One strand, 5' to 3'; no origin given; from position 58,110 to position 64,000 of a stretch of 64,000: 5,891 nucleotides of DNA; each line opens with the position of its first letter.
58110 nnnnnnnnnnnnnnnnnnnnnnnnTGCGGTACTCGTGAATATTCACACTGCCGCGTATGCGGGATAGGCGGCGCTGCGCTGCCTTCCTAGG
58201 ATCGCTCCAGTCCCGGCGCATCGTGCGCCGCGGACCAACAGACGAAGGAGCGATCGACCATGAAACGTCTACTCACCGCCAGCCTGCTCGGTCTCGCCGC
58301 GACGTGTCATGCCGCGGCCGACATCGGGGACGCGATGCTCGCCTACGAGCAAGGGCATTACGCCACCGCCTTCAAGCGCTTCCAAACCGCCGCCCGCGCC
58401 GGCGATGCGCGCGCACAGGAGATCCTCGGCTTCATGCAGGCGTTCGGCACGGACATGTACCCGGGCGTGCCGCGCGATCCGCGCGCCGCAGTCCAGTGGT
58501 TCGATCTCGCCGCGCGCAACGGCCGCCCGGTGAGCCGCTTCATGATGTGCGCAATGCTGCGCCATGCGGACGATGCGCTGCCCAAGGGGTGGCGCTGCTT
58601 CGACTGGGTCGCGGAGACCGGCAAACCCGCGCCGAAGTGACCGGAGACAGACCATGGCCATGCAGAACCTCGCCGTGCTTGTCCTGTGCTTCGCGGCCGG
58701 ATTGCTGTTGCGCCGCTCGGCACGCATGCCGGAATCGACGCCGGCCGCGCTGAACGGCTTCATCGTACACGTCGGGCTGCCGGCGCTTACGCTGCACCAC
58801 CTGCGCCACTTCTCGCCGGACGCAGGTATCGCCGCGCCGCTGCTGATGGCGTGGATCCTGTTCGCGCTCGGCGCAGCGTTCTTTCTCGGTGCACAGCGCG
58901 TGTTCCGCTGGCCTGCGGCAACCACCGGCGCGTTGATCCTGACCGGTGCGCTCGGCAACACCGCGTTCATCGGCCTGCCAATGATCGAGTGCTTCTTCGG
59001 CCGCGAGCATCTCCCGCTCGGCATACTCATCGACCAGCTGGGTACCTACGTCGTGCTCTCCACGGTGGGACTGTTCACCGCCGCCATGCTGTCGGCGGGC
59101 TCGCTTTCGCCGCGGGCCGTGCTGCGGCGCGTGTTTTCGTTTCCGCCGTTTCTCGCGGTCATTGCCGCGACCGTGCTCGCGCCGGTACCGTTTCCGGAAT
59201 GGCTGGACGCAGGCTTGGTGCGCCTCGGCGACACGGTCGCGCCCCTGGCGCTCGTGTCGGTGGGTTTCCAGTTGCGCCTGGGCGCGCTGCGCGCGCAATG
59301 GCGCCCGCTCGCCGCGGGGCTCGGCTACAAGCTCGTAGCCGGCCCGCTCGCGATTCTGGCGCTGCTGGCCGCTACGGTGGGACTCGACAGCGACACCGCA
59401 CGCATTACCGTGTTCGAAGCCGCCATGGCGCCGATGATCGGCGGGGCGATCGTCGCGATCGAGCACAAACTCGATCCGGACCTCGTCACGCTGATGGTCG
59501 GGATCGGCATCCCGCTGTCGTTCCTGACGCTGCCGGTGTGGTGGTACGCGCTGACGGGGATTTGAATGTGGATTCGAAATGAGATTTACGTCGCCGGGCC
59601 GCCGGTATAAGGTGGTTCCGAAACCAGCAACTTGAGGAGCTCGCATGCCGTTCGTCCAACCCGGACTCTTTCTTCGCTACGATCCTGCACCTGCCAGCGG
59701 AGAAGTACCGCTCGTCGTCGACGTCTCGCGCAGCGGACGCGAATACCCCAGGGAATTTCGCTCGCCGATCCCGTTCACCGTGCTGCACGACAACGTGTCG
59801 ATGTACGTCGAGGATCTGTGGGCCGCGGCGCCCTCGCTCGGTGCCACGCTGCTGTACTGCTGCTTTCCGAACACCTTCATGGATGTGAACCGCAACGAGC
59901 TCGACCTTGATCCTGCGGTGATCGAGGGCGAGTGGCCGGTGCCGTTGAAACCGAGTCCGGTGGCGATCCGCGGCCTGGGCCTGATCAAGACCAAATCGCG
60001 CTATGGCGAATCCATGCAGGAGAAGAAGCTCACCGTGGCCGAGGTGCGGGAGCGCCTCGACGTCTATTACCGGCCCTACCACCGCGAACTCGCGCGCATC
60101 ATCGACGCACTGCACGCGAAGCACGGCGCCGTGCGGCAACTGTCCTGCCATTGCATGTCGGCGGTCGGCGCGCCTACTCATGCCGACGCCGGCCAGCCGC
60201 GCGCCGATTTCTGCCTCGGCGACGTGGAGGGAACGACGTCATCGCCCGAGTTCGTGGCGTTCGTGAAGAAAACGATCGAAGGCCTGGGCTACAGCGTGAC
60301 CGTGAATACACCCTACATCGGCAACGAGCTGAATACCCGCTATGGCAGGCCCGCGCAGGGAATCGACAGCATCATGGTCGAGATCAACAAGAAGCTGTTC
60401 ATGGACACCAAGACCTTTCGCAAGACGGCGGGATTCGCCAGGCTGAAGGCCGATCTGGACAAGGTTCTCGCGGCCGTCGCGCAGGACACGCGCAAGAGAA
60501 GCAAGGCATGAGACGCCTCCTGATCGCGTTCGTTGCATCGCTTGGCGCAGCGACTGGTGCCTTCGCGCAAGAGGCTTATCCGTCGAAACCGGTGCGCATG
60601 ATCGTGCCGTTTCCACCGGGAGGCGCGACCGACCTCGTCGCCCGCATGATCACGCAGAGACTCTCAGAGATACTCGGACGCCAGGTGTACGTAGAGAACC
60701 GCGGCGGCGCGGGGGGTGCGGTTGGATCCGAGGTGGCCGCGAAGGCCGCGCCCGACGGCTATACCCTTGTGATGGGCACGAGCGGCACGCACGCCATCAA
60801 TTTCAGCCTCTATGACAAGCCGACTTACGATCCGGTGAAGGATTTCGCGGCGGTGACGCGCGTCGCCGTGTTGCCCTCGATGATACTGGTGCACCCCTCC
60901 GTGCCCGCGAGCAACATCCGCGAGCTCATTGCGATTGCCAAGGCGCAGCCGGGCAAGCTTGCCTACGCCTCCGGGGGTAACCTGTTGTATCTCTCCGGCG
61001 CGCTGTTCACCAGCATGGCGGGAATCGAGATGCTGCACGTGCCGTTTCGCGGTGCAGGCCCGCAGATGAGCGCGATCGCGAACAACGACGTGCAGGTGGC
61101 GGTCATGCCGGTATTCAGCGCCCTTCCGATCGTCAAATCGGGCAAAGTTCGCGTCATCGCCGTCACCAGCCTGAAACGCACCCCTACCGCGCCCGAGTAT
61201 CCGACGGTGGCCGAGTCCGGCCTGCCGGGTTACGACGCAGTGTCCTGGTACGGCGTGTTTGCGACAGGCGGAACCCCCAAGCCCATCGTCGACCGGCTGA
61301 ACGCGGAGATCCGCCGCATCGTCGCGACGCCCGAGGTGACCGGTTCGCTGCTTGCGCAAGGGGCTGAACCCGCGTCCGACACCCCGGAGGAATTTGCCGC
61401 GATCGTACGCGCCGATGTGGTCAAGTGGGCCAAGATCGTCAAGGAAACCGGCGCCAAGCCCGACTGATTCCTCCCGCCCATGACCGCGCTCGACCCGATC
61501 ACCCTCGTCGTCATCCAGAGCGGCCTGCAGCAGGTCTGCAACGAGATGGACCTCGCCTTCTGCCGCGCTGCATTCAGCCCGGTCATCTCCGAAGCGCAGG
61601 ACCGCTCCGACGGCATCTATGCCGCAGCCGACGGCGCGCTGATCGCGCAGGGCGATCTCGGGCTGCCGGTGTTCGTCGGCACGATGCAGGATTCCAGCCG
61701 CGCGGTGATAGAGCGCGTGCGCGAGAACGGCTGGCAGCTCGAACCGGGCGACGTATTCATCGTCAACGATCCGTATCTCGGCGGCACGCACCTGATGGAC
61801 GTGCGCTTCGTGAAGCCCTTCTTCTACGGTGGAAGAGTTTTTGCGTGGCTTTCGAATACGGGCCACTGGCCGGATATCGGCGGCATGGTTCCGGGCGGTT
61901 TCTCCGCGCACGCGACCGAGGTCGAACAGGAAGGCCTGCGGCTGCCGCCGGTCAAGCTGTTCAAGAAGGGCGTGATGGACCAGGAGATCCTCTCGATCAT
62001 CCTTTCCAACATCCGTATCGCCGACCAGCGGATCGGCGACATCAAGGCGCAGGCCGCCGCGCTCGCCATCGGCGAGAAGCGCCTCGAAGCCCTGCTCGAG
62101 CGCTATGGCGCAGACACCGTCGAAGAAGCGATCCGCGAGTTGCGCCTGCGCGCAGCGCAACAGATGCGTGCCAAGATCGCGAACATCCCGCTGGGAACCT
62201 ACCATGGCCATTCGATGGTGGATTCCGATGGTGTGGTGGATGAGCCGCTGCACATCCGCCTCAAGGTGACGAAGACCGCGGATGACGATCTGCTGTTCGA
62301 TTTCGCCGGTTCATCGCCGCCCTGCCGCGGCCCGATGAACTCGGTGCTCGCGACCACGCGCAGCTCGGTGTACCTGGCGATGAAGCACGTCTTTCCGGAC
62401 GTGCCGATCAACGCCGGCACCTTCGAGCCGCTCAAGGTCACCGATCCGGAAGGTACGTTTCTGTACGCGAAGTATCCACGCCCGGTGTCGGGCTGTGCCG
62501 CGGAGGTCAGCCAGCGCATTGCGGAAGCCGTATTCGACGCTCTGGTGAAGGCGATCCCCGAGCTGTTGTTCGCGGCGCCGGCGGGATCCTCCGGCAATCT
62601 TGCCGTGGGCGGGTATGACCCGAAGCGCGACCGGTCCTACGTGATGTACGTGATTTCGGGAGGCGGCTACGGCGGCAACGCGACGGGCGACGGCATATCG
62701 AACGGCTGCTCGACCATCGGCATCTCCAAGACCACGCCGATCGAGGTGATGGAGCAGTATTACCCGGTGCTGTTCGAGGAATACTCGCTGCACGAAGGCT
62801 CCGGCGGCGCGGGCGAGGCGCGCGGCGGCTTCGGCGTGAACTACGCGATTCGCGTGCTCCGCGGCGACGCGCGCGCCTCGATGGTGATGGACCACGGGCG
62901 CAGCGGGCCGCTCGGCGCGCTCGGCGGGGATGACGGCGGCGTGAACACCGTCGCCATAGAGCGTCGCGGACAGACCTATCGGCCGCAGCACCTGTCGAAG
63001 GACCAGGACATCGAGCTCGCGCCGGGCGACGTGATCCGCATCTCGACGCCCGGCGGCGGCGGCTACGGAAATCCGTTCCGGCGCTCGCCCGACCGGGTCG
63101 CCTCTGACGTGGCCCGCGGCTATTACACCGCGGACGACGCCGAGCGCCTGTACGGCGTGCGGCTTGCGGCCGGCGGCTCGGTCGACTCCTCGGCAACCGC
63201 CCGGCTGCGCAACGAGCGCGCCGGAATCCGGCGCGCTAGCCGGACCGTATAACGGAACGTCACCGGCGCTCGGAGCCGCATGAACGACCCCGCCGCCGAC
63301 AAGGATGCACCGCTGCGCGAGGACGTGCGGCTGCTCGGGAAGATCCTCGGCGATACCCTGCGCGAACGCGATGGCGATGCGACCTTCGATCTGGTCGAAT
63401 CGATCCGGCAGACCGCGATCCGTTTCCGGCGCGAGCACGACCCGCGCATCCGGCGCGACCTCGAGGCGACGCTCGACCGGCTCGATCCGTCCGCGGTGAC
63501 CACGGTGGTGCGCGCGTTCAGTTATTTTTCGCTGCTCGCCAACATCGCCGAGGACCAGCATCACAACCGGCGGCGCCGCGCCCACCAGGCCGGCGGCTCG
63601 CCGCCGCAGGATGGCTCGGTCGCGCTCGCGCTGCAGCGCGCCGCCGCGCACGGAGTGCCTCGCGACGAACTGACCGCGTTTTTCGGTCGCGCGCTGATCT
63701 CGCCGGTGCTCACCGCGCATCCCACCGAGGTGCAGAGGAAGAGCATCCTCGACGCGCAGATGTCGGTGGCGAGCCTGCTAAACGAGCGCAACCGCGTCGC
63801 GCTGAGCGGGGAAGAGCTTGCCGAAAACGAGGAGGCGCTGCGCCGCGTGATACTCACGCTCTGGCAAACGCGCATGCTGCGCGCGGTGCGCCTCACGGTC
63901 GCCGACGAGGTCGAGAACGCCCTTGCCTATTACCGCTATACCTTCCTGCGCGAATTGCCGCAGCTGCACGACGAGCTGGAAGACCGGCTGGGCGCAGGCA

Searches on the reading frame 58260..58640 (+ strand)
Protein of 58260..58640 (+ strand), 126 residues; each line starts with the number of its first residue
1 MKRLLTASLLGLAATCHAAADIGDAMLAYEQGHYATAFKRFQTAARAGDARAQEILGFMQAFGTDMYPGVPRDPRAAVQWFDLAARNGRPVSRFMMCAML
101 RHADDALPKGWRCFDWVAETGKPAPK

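Call 20: search_protein_families(library=pfam, proteins=[window:58260-58640:+])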
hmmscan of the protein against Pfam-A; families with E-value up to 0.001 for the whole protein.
window:58260-58640:+ (126 aa): 1 family
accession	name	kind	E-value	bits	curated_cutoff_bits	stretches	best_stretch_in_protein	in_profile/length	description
PF08238.18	Sel1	-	2.2e-06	28.5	30.7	1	50-88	1-35/36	Sel1 repeat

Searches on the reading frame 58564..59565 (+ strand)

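Call 20: search_protein_families(library=pfam, proteins=[window:58564-59565:+])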
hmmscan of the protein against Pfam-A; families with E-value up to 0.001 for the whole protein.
window:58564-59565:+ (333 aa): 1 family
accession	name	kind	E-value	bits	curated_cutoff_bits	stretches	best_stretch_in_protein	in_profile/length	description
PF03547.23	Mem_trans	-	4.8e-25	88.3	25.7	1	33-326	4-342/343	Membrane transport protein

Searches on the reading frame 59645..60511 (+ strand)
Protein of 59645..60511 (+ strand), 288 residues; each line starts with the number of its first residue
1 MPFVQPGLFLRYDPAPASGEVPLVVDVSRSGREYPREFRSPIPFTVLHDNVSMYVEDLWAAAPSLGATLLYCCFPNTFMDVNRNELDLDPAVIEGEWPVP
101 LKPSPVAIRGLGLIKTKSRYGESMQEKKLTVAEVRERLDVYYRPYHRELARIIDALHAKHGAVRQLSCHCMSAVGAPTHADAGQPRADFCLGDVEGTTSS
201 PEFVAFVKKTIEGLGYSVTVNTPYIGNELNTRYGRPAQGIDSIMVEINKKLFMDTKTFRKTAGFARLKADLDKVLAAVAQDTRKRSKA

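Call 20: search_protein_families(library=pfam, proteins=[window:59645-60511:+])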
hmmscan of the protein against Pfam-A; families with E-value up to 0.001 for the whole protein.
window:59645-60511:+ (288 aa): 1 family
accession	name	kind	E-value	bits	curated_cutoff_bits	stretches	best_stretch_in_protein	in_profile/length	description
PF05013.17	FGase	-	1.7e-52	179.1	28.9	1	22-253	2-219/219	N-formylglutamate amidohydrolase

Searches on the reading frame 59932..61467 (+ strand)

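Call 62: search_protein_families(library=pfam, proteins=[window:59932-61467:+], max_evalue=0.01)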
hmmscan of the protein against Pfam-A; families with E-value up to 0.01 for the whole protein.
window:59932-61467:+ (511 aa): 1 family
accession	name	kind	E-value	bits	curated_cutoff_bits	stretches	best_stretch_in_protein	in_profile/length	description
PF03401.19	TctC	-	6.1e-59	200.2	27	1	236-507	1-273/274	Tripartite tricarboxylate transporter family receptor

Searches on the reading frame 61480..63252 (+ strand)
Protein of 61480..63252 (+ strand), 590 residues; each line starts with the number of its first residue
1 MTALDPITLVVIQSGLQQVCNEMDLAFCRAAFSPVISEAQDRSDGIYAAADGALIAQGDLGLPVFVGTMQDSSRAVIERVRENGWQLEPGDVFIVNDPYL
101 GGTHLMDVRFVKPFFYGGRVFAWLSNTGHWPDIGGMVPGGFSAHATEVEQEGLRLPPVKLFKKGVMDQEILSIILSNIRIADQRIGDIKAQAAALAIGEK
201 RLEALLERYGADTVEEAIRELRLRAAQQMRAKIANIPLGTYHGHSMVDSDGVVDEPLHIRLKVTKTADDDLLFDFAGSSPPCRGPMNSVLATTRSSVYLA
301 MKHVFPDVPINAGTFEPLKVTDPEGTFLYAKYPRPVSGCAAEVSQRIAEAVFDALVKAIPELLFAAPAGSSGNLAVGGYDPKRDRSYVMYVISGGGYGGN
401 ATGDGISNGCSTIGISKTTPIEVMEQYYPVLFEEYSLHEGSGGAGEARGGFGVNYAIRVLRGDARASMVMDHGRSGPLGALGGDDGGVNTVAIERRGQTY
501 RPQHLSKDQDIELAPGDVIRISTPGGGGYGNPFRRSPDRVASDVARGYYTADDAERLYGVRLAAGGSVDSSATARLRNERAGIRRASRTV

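Call 20: search_protein_families(library=pfam, proteins=[window:61480-63252:+])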
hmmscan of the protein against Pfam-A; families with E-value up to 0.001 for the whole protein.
window:61480-63252:+ (590 aa): 1 family
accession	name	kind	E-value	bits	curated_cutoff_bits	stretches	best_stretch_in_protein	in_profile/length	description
PF02538.19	Hydantoinase_B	-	1.5e-164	548.7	26.8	1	5-532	1-519/519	Hydantoinase B/oxoprolinase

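Call 85: search_protein_families(library=ncbifam, proteins=[window:61480-63252:+], max_evalue=0.00001)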
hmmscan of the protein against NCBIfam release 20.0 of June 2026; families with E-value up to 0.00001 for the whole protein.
window:61480-63252:+ (590 aa): 2 families
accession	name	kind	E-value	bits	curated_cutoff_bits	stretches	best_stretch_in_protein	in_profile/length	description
NF050157.1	CapLactmsBetCapB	equivalog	4.1e-100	335.7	1000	1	4-577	1-575/577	caprolactamase subunit beta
NF042976.1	AcphenoCarb_ApcD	equivalog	2.8e-36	125.1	1500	2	58-453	80-483/685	acetophenone carboxylase subunit delta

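Call 86: search_solved_structures(query=window:61480-63252:+, max_evalue=0.00001)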
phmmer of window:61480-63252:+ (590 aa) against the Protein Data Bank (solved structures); distinct sequences matched with E-value up to 0.00001: 5.
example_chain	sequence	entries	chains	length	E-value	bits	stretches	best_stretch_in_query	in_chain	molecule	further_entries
6yra_B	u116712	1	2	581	3.6e-81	276.8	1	1-574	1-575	Hydantoinase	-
7hk5_A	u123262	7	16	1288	2.9e-75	257.3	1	5-577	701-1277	N-methylhydantoinase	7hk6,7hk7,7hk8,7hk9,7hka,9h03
5l9w_A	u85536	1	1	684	2e-35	125.8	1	83-453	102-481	Acetophenone carboxylase delta subunit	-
5m45_A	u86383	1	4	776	3e-22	82.3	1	29-483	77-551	Acetone carboxylase alpha subunit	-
5svb_A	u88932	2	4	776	1.1e-21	80.4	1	29-483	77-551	Acetone carboxylase alpha subunit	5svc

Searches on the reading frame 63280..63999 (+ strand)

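Call 62: search_protein_families(library=pfam, proteins=[window:63280-63999:+], max_evalue=0.01)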
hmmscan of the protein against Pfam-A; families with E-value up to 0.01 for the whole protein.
window:63280-63999:+ (240 aa): 1 family
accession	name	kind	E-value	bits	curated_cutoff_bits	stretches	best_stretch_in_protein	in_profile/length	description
PF00311.23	PEPcase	-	2.6e-61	208.2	22.4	1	12-237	1-226/919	Phosphoenolpyruvate carboxylase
